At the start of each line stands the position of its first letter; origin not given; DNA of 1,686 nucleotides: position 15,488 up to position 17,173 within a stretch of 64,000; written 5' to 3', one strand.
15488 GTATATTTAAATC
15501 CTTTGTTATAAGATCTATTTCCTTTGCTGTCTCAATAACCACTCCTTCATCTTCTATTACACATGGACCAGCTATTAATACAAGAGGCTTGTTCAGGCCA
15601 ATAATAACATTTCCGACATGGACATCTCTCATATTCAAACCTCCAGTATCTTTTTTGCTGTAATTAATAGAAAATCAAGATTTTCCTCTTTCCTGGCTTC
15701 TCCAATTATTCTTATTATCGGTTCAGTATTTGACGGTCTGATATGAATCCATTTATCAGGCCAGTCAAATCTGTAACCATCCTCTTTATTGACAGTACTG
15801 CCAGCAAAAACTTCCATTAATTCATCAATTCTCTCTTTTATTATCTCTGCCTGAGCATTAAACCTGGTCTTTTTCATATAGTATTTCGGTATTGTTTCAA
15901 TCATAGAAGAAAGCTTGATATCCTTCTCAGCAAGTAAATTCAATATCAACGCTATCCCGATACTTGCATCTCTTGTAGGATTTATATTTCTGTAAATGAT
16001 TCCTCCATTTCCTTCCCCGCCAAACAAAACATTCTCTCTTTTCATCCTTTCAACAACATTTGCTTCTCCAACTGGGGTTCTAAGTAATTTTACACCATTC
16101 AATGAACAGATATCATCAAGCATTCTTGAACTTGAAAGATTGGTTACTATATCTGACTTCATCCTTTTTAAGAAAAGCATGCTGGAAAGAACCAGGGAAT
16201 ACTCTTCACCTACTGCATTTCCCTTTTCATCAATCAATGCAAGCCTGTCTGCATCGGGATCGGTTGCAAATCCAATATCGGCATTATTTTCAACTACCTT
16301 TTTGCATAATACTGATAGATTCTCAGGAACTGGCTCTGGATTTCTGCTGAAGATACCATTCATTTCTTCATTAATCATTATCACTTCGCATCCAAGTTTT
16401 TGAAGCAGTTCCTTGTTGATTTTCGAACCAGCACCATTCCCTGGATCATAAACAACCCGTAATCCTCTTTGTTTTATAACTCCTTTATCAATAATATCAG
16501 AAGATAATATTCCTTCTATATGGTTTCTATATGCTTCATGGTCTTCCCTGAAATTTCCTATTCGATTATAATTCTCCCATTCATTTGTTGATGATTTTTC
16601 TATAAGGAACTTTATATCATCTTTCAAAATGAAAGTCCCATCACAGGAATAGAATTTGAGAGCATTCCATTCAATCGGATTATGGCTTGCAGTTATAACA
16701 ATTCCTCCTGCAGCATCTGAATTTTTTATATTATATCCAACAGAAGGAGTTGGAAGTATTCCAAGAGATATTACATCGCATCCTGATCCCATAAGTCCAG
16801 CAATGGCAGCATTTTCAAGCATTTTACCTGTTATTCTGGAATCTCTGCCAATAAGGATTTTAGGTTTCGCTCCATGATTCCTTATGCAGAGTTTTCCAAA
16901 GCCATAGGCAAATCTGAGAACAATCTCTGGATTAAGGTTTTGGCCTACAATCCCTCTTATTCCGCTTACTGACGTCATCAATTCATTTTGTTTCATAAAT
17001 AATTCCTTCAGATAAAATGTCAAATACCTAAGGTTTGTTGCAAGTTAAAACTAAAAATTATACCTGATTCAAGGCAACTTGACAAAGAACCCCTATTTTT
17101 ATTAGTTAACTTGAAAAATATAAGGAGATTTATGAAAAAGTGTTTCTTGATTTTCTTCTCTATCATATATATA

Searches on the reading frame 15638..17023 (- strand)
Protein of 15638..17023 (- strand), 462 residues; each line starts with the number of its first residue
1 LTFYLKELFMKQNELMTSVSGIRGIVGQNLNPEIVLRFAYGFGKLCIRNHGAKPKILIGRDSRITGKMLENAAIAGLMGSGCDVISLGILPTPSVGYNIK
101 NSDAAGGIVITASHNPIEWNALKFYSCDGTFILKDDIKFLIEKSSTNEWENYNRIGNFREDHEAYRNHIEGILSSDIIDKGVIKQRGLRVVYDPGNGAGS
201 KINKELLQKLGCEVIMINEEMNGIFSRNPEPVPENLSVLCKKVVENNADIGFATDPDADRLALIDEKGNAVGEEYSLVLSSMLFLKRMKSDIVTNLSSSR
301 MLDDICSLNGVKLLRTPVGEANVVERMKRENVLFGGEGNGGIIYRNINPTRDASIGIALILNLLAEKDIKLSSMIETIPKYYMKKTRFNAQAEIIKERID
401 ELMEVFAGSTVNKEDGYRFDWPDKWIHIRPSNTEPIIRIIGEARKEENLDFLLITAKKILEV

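Call 40: search_protein_families(library=ncbifam, proteins=[window:15638-17023:-], max_evalue=1e-10)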
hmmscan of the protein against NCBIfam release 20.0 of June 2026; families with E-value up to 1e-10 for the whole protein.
window:15638-17023:- (462 aa): 6 families
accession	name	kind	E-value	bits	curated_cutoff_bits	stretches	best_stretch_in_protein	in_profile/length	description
TIGR03990.1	Arch_GlmM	equivalog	3.3e-147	491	439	1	15-457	2-441/444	phosphoglucosamine mutase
TIGR01455.1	glmM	equivalog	2.7e-74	250.5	447.55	1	20-452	4-432/442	phosphoglucosamine mutase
NF046027.1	PhglucPhmanMutPgmG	equivalog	2.5e-59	201.1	600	1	22-457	15-447/460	phosphoglucomutase/phosphomannomutase PgmG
NF007088.0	PRK09542.1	equivalog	5.6e-56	190.4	618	1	21-454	16-447/456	phosphomannomutase/phosphoglucomutase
NF011943.0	PRK15414.1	subfamily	1e-36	127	801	1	21-449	11-442/456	phosphomannomutase CpsG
TIGR01132.1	pgm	equivalog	4.5e-16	58.4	778.05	1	48-366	73-421/546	phosphoglucomutase (alpha-D-glucose-1,6-bisphosphate-dependent)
